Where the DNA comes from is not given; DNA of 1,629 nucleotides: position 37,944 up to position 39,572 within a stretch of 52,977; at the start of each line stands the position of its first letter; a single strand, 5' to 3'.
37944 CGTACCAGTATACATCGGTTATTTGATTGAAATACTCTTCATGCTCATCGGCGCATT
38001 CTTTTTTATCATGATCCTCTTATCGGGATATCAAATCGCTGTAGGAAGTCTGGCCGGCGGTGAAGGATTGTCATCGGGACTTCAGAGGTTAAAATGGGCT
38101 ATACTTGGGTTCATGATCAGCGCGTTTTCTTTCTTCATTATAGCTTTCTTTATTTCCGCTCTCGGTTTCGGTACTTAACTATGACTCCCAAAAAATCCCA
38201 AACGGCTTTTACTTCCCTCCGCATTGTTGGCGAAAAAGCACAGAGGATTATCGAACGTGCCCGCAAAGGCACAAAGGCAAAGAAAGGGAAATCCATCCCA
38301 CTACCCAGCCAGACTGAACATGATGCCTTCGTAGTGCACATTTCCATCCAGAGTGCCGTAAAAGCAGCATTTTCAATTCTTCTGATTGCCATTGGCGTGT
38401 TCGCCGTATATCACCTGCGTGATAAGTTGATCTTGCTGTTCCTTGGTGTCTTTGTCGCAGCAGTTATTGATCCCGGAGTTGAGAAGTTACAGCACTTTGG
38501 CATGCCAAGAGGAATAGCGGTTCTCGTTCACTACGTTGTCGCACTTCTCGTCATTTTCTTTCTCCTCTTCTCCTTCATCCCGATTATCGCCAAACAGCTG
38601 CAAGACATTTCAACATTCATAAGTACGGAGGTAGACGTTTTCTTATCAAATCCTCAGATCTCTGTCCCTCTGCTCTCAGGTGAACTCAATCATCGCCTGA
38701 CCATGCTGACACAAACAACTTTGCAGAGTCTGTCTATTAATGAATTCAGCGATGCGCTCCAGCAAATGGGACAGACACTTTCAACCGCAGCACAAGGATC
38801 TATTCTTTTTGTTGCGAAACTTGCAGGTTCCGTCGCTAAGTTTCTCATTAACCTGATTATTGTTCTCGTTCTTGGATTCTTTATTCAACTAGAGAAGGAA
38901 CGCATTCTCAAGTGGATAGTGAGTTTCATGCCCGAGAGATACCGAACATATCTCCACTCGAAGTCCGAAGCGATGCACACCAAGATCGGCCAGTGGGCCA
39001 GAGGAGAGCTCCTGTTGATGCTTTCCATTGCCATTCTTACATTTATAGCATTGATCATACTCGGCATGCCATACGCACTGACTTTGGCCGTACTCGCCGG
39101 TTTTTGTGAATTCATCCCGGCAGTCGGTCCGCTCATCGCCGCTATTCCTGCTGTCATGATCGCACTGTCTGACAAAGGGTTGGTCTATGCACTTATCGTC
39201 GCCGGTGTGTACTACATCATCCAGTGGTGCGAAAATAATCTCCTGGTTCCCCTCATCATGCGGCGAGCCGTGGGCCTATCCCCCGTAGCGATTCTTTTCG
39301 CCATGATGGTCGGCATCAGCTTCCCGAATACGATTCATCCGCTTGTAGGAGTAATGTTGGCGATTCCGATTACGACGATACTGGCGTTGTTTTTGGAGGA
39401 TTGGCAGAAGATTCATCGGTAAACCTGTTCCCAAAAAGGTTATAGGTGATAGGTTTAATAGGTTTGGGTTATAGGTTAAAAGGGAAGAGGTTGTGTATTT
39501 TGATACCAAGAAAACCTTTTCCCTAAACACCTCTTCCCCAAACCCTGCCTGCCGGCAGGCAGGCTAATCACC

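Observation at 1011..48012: Intergenic gaps are populated by hairpins built from short periodic words (mostly 7 nt, also 8 and 9 nt)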

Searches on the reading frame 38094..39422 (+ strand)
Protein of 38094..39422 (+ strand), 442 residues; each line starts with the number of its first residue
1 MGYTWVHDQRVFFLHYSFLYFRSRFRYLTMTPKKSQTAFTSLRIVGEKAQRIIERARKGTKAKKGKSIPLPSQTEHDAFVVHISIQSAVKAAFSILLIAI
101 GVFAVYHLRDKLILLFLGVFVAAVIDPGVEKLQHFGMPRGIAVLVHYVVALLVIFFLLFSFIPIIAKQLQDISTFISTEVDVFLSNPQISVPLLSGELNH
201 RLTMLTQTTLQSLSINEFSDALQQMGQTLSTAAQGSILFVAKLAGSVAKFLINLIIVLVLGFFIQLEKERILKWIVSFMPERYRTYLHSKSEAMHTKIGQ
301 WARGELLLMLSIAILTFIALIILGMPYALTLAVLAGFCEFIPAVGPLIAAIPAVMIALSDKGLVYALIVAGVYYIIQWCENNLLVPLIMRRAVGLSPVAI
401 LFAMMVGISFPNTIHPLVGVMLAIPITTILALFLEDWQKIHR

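Call 9: search_protein_families(library=ncbifam, proteins=[window:38094-39422:+])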
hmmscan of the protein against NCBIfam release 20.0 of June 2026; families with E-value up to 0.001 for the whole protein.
window:38094-39422:+ (442 aa): 3 families
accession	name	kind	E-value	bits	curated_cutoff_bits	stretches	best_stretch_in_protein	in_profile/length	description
TIGR02872.1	spore_ytvI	equivalog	1.4e-31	110.1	198.15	1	93-425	4-331/341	sporulation integral membrane protein YtvI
NF045801.1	efflux_ABUW_0982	equivalog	2e-25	89.6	675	1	89-437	6-343/392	chloramphenicol efflux transporter CxpE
NF008930.0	PRK12287.1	subfamily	2.9e-12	46.9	318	1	104-436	26-327/344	AI-2E family transporter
